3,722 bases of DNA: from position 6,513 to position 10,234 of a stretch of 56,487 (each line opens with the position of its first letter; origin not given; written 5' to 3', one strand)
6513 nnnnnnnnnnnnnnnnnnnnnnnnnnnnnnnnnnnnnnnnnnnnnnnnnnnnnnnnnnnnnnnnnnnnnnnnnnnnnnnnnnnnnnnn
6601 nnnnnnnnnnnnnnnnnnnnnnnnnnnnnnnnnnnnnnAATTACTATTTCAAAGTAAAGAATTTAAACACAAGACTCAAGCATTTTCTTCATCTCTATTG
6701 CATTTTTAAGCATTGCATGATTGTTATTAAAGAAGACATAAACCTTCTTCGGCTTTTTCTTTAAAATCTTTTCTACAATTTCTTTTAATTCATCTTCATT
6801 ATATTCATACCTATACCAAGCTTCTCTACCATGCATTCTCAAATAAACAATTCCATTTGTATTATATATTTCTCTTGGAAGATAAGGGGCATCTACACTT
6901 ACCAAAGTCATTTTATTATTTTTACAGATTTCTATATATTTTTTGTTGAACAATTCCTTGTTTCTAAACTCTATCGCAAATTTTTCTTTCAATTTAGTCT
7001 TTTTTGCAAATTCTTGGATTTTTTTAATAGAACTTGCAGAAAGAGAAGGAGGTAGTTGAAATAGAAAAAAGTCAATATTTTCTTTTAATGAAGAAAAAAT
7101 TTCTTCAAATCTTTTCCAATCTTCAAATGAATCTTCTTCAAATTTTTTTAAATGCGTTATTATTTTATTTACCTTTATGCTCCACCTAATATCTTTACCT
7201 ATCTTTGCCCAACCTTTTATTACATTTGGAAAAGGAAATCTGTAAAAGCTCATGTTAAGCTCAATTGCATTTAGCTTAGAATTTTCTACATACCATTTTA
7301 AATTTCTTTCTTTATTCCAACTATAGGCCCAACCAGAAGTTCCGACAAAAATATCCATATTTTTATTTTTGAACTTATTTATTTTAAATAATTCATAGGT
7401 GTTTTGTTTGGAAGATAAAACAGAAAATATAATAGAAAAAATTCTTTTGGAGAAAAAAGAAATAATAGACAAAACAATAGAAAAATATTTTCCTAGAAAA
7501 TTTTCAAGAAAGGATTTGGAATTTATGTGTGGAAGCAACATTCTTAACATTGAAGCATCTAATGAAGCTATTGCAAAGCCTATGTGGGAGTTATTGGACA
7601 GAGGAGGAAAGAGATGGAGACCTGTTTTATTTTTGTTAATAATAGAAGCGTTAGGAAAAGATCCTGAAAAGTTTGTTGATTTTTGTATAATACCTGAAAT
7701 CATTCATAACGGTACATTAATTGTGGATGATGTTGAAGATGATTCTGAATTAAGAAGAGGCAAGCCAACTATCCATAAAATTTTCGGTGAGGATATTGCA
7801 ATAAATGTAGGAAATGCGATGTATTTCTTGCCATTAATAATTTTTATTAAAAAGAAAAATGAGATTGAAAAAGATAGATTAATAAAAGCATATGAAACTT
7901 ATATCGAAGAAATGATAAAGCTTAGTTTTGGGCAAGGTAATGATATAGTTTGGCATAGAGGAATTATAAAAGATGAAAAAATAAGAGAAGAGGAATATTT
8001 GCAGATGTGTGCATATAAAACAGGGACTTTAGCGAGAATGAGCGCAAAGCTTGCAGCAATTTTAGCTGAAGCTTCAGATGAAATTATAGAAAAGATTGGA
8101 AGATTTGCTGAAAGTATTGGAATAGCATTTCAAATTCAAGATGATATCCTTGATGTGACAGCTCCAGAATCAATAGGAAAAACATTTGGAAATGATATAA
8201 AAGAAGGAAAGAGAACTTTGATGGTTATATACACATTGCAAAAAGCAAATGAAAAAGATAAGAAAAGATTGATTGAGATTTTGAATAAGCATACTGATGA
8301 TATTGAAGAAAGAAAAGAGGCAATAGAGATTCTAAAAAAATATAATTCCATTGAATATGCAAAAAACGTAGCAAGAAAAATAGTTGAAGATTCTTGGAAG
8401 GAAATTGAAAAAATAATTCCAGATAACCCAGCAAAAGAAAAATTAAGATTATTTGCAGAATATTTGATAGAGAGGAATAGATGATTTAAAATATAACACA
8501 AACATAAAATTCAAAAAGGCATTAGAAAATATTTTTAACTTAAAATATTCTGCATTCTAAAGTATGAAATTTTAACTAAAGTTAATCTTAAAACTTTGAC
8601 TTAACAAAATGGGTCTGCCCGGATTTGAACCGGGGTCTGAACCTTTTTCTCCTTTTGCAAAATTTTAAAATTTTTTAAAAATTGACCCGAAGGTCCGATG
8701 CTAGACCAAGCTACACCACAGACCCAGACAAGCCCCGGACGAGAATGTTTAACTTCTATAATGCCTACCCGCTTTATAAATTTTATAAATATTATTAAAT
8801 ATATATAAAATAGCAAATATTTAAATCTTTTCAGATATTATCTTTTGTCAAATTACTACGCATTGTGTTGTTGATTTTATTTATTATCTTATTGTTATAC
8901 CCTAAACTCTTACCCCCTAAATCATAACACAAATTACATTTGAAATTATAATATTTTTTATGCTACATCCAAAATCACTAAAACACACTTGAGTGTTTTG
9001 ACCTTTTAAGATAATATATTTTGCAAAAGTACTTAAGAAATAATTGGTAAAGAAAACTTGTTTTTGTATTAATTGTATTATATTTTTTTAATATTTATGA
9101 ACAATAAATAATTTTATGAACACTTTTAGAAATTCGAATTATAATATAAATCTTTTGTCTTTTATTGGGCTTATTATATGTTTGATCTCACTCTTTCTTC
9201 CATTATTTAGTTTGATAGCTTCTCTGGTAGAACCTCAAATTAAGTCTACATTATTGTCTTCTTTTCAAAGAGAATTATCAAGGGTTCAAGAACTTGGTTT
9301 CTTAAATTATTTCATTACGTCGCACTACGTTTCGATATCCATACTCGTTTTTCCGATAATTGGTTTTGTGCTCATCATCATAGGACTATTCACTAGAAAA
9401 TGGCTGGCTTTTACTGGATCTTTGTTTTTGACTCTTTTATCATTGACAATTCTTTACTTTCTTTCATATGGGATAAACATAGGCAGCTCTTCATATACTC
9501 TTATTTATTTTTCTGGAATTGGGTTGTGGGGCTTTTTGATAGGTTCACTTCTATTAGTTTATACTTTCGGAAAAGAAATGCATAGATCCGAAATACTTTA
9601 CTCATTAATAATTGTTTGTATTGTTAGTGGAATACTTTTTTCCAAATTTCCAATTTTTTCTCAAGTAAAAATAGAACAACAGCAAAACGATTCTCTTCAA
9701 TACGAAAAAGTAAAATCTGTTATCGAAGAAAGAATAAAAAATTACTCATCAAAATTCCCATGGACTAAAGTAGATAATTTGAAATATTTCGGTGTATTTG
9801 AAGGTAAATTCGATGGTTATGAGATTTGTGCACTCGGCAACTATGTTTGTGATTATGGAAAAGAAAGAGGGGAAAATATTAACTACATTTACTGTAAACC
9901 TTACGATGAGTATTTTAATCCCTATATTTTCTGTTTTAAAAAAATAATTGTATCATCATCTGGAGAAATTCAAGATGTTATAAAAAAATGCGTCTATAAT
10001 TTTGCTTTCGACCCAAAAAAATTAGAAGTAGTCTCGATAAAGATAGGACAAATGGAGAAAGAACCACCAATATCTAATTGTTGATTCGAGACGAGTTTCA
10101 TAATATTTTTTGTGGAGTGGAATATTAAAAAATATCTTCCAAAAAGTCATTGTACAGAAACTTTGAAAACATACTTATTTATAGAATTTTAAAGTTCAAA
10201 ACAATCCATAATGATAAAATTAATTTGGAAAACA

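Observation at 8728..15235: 6.5-kb integrated element in tRNA-Thr with fully resolvable att sites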

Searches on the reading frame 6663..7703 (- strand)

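Call 28: search_protein_families(library=pfam, max_evalue=0.00001, proteins=[window:6663-7703:-])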
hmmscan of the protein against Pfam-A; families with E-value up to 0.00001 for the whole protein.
window:6663-7703:- (346 aa): 1 family
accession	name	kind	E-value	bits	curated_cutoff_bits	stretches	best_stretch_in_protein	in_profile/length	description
PF01904.24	DUF72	-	5.7e-46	157.7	25.3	1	130-341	6-217/217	Protein of unknown function DUF72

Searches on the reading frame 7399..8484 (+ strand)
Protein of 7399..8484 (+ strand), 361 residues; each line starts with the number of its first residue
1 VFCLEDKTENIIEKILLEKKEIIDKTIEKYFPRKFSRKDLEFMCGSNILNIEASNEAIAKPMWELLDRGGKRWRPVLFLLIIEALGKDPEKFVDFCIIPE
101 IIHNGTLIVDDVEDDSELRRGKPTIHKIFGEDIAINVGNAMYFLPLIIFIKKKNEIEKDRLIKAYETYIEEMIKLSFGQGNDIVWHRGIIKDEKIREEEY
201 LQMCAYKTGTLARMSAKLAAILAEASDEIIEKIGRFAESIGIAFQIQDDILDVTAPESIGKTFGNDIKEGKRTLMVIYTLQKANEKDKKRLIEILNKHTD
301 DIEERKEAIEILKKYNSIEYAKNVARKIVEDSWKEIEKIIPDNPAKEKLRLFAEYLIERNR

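Call 28: search_protein_families(library=pfam, max_evalue=0.00001, proteins=[window:7399-8484:+])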
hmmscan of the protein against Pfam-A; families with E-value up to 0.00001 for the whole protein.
window:7399-8484:+ (361 aa): 1 family
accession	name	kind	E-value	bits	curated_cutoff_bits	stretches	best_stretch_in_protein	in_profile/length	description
PF00348.22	polyprenyl_synt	-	4.9e-71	239.3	27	1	56-311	2-250/251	Polyprenyl synthetase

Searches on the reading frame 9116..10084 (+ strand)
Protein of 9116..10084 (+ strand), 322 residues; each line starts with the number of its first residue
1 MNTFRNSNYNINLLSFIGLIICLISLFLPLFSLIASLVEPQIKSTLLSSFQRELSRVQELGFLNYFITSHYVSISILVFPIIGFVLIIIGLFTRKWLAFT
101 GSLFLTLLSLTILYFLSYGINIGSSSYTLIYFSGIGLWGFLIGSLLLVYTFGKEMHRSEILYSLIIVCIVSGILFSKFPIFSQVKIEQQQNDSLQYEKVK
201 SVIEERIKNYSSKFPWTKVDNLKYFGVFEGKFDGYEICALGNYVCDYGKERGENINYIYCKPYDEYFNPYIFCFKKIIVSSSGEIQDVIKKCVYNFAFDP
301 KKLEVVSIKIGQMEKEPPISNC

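Call 9: search_protein_families(library=pfam, max_evalue=0.1, proteins=[window:9116-10084:+])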
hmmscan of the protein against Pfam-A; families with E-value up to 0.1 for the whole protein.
window:9116-10084:+ (322 aa): 0 families

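Call 14: search_protein_families(library=phrogs, max_evalue=0.01, proteins=[window:9116-10084:+])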
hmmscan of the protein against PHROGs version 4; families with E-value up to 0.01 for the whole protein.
window:9116-10084:+ (322 aa): 0 families

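Call 43: search_protein_families(library=ncbifam, max_evalue=0.01, proteins=[window:9116-10084:+])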
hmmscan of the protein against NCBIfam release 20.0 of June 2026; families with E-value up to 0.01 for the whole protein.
window:9116-10084:+ (322 aa): 0 families

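Call 104: predict_structure(protein=window:9116-10084:+)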
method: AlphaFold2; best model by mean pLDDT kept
length: 322 residues; sequences in the alignment: 1
mean_pLDDT: 46.9   pTM: 0.30
mean pLDDT of the five models: 46.9, 46.1, 45.3, 45.2, 44.6
residues with pLDDT >= 90: 0; 70-90: 11; 50-70: 115; < 50: 196
segments of 3 or more residues with pLDDT < 50: 1-8, 38-73, 120-125, 179-200, 202-258, 260-322
pLDDT, mean of each block of 10 residues (from residue 1): 43 60 60 48 40 41 43 51 63 65 69 57 47 62 68 67 69 56 38 43 46 31 24 30 45 45 41 33 38 28 25 27 27
secondary structure, 60 per line:
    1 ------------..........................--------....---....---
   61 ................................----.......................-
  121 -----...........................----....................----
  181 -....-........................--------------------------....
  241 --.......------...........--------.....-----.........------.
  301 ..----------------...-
elements in order: H13-38 H47-50 H54-57 H61-92 H97-119 H126-152 H157-176 H182-185 H187-210 E237-240 E243-249 E256-262 H263-266 E275-279 H285-293

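Call 105: search_protein_families(library=padloc, max_evalue=0.01, proteins=[window:9116-10084:+])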
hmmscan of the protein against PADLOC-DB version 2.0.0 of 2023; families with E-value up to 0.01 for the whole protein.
window:9116-10084:+ (322 aa): 0 families

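Call 108: find_related_loci(query=window:9116-10084:+, collection=viral_contigs, flank=8000)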
Query window:9116-10084:+ (322 aa) in viral_contigs; peptide patterns used: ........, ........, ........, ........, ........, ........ (x = any residue, [..] = any of these).
9 stretches matched a pattern, but none encodes a relative of the query by tblastn (E <= 1e-3).
